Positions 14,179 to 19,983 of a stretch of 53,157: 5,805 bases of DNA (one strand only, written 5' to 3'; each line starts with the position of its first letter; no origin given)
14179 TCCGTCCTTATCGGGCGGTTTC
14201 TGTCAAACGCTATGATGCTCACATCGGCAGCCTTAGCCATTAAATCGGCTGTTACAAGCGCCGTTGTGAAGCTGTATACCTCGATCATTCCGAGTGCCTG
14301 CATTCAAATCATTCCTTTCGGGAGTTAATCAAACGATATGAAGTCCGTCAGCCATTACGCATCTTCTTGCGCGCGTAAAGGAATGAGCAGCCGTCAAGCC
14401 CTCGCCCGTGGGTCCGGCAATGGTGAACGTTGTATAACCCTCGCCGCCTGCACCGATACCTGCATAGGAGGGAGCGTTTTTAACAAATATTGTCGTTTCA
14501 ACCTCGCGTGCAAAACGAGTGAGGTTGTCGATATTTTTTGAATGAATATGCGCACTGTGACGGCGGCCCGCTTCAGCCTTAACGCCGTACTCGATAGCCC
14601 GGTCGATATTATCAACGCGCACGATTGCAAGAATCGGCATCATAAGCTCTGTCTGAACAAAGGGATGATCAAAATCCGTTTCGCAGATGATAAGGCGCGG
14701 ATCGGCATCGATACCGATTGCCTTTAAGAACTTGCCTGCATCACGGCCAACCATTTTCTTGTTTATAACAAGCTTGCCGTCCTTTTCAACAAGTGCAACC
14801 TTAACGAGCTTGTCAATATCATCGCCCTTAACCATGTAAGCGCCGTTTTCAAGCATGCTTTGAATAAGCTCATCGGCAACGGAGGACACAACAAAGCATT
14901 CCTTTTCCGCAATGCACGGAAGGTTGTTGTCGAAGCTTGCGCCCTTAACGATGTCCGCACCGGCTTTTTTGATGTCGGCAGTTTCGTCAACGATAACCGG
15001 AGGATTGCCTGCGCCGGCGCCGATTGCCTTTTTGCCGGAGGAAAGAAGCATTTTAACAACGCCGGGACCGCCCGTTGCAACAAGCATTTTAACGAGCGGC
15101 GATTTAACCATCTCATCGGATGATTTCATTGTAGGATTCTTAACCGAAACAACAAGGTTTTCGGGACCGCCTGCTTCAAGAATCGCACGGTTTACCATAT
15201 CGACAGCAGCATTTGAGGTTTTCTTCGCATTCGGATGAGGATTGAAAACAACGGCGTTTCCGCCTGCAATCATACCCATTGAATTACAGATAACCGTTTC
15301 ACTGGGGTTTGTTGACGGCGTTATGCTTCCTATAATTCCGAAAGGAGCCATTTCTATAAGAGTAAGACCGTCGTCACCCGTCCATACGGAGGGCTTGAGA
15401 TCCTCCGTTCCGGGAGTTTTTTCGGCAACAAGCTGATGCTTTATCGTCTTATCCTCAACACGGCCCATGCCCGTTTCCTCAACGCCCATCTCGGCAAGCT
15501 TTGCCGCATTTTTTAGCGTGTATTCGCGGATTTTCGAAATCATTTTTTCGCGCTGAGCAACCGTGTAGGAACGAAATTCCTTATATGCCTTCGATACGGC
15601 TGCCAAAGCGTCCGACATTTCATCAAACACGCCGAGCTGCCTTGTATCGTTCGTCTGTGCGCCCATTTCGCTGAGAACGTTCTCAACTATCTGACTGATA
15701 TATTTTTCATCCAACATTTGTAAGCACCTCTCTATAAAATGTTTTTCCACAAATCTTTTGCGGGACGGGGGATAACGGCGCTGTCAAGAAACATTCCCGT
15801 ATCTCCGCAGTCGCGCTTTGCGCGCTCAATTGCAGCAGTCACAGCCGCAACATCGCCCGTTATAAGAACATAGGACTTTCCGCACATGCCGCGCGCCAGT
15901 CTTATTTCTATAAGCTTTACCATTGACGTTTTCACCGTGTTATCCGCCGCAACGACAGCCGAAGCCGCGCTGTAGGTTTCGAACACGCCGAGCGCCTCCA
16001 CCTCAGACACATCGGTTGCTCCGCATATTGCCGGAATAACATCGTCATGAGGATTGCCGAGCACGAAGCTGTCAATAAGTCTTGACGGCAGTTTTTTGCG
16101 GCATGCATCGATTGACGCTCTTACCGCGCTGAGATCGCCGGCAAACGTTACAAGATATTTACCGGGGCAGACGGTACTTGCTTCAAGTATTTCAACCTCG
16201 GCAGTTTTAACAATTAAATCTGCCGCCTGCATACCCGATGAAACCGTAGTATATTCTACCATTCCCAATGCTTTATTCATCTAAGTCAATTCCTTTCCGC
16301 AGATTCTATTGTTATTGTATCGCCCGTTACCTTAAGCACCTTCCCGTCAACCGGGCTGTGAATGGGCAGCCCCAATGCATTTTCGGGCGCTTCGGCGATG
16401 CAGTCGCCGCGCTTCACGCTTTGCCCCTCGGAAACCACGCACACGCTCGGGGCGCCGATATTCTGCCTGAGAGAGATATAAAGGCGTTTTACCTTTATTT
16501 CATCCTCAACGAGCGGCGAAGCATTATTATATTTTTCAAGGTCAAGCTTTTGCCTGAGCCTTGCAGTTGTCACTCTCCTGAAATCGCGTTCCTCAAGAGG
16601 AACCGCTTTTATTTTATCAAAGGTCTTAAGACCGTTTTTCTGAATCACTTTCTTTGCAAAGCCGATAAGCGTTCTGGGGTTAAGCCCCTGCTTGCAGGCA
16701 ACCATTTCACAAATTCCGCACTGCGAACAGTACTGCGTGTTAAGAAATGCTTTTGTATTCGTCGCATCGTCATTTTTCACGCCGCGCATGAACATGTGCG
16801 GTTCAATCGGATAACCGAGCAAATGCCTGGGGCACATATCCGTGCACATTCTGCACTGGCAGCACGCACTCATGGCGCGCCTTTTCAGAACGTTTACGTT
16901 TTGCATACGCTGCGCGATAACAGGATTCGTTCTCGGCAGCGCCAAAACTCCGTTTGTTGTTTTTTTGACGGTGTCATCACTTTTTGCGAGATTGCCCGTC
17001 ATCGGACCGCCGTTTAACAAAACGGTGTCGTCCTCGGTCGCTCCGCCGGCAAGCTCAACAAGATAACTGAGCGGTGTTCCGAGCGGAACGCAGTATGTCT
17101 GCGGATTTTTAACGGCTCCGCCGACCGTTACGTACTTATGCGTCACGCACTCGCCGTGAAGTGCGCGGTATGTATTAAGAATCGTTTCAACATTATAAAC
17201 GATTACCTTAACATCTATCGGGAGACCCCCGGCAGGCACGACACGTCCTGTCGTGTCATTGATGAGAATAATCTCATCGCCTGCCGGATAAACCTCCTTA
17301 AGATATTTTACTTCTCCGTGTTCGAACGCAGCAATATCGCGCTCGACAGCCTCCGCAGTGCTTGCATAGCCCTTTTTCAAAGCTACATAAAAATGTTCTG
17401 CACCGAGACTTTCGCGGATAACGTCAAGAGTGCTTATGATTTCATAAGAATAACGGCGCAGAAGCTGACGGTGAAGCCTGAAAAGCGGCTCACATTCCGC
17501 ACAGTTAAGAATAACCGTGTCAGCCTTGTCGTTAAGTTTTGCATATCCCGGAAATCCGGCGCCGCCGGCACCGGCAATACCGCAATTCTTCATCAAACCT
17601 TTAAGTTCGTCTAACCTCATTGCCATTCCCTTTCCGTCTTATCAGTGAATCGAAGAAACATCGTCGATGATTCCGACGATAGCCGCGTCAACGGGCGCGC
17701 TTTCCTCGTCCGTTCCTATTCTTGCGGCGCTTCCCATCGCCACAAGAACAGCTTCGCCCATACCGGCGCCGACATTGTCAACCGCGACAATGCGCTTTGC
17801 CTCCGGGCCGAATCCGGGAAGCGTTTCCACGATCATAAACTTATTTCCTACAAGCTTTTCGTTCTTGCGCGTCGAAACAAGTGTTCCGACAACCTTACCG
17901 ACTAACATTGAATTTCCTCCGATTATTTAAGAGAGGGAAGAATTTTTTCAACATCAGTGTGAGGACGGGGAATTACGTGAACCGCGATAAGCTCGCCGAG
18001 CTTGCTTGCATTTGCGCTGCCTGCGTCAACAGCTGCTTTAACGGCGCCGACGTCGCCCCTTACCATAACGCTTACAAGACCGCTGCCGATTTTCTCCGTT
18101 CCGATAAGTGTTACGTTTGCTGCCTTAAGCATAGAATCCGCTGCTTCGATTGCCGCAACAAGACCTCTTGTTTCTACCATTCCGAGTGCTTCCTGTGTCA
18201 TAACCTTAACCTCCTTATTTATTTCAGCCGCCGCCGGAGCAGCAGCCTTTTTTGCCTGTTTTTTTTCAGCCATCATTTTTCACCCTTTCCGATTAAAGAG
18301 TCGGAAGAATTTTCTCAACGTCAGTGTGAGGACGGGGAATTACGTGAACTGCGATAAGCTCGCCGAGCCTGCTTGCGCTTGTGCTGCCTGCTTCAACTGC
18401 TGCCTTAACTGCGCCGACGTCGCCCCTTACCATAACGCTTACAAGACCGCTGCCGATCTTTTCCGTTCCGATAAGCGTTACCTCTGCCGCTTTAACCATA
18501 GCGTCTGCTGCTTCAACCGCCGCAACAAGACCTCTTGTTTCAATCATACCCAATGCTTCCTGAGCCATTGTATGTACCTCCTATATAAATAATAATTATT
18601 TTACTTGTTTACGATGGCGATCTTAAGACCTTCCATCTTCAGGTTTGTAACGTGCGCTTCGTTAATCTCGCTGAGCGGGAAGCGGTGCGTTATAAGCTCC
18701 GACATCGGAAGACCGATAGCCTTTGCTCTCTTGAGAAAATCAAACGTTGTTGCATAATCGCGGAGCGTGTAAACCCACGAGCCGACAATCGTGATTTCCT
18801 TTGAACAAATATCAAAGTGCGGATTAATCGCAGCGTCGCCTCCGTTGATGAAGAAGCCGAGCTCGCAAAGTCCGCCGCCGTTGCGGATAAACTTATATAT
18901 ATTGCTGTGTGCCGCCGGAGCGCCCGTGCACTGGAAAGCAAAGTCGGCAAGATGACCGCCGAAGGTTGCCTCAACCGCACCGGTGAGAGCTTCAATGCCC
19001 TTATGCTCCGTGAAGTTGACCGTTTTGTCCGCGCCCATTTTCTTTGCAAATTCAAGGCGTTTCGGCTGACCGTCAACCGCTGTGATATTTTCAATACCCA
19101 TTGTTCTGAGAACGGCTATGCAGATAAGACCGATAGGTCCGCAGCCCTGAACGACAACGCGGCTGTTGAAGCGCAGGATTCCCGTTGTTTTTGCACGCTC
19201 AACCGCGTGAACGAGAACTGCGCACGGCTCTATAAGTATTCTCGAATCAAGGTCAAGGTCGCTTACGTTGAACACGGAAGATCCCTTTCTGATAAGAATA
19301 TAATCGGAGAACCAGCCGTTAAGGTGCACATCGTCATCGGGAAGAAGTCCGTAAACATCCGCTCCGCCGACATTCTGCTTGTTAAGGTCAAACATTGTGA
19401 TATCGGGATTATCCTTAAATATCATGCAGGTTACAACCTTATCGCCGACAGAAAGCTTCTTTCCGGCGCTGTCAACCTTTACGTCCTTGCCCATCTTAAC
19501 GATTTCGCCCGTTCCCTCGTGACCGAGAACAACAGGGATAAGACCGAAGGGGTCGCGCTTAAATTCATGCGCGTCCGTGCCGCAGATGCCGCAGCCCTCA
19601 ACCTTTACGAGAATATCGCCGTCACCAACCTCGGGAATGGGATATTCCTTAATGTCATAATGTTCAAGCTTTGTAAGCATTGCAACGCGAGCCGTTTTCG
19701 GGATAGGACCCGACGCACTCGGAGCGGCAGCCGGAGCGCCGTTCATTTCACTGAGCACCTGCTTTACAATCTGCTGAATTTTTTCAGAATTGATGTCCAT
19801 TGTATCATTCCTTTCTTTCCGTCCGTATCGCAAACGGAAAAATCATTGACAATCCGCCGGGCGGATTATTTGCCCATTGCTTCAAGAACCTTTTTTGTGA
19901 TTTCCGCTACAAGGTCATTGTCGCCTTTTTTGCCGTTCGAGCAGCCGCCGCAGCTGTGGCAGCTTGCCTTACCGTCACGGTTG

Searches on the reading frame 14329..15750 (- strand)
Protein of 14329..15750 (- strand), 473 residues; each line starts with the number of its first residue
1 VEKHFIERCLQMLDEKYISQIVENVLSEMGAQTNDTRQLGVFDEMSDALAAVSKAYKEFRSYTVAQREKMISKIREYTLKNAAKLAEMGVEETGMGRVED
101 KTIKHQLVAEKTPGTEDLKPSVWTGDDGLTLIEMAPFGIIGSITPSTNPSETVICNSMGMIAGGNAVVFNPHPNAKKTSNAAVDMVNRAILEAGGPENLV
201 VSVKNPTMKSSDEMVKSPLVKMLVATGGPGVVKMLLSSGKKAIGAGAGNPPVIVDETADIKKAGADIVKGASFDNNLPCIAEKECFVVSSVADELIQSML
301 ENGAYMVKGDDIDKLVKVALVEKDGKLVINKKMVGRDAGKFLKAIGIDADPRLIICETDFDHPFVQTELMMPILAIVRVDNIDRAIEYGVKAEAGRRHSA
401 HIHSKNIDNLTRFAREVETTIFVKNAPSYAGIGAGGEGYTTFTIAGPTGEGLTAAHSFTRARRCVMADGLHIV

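Call 12: search_protein_families(library=pfam, proteins=[window:14329-15750:-])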
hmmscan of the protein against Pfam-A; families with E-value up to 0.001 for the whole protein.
window:14329-15750:- (473 aa): 1 family
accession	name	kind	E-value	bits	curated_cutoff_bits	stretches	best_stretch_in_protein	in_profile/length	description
PF00171.27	Aldedh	-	5.5e-35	121.2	23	1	43-428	29-426/461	Aldehyde dehydrogenase family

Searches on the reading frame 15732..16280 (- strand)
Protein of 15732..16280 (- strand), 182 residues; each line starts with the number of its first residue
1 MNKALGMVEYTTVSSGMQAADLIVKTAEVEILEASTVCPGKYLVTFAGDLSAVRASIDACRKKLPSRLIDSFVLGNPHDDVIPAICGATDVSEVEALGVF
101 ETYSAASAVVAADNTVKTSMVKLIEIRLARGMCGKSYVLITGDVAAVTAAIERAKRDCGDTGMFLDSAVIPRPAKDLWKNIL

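Call 11: search_protein_families(library=pfam, proteins=[window:15732-16280:-])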
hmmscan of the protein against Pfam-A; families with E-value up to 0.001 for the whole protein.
window:15732-16280:- (182 aa): 1 family
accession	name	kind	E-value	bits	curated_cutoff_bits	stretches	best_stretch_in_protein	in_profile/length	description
PF00936.24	BMC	-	7.9e-45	151.1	24.5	2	96-173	1-75/75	BMC domain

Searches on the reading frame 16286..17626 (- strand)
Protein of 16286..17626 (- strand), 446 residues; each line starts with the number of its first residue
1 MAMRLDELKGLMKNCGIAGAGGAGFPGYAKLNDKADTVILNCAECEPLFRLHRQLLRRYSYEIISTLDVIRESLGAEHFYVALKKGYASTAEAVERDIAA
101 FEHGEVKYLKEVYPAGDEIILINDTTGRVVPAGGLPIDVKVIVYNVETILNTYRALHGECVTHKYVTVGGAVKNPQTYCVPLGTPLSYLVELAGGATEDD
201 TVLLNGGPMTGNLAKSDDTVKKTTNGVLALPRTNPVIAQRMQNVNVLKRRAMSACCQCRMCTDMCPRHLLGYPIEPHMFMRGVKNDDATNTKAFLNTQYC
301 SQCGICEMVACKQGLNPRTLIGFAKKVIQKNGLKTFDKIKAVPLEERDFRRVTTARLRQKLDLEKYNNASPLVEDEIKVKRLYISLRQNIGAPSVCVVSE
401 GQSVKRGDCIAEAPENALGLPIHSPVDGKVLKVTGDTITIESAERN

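Call 11: search_protein_families(library=pfam, proteins=[window:16286-17626:-])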
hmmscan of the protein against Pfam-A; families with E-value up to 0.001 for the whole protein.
window:16286-17626:- (446 aa): 5 families
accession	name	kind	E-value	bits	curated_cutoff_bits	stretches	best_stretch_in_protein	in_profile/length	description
PF01512.22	Complex1_51K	-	6.2e-36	124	31.2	1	13-153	2-149/150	Nuo51 FMN-binding domain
PF13375.12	RnfC_N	-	1.9e-12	47.5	25.6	1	374-438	22-85/101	RnfC Barrel sandwich hybrid domain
PF10531.15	SLBB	-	3e-12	46.6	27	1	165-211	1-53/55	SLBB domain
PF13534.11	Fer4_17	-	1.7e-11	44.9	22.2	1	254-316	1-61/61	4Fe-4S dicluster domain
PF13533.13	Biotin_lipoyl_2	-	0.0007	19.8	29.8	0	398-412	16-30/32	Biotin-lipoyl like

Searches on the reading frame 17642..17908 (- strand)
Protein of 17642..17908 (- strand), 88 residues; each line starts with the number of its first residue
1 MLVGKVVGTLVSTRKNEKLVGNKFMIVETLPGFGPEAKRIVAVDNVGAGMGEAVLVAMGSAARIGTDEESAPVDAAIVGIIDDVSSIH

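Call 11: search_protein_families(library=pfam, proteins=[window:17642-17908:-])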
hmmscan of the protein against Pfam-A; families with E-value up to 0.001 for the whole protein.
window:17642-17908:- (88 aa): 1 family
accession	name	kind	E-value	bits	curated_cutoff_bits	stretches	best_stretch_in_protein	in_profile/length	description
PF03319.19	EutN_CcmL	-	5e-28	97.9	25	1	1-82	1-83/83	Ethanolamine utilisation protein EutN/carboxysome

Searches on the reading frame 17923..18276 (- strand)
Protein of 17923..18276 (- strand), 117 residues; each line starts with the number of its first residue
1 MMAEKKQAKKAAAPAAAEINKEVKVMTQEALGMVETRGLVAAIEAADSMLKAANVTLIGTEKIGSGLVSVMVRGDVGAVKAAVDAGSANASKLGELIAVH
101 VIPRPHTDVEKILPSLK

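Call 11: search_protein_families(library=pfam, proteins=[window:17923-18276:-])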
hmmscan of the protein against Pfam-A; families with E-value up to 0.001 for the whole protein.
window:17923-18276:- (117 aa): 1 family
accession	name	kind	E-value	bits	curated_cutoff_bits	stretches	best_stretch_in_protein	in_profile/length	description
PF00936.24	BMC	-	1.2e-29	102.5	24.5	1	30-105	1-75/75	BMC domain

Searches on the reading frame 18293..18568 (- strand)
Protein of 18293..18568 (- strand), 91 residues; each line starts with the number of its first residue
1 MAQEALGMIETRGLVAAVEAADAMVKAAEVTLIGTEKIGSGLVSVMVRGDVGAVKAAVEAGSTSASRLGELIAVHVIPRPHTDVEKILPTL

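Call 11: search_protein_families(library=pfam, proteins=[window:18293-18568:-])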
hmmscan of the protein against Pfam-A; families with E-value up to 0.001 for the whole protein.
window:18293-18568:- (91 aa): 1 family
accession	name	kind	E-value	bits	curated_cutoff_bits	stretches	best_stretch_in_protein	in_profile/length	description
PF00936.24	BMC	-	7.9e-30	103.1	24.5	1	5-80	1-75/75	BMC domain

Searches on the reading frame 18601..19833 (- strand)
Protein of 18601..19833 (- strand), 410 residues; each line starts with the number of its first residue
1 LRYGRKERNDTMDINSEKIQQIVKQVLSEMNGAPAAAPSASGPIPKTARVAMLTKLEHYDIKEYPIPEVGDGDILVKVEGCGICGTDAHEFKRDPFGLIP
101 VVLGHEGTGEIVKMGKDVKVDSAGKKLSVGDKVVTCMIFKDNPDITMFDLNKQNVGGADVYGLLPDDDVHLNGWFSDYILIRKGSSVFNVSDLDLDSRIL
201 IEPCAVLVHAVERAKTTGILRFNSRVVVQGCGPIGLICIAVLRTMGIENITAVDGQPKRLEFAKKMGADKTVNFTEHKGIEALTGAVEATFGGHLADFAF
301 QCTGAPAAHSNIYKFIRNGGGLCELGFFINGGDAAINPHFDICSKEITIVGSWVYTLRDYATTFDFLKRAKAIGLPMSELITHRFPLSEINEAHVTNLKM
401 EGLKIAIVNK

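Call 11: search_protein_families(library=pfam, proteins=[window:18601-19833:-])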
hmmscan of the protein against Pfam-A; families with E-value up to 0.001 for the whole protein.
window:18601-19833:- (410 aa): 3 families
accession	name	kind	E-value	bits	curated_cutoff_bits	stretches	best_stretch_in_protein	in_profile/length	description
PF00107.32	ADH_zinc_N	-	7.7e-24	84.5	31.8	1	233-368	1-128/129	Zinc-binding dehydrogenase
PF08240.17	ADH_N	-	8.8e-14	52.1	23.5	1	70-183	1-96/104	Alcohol dehydrogenase GroES-like domain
PF16912.11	Glu_dehyd_C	-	9.5e-12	45.3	34.9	1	198-396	4-200/211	Glucose dehydrogenase C-terminus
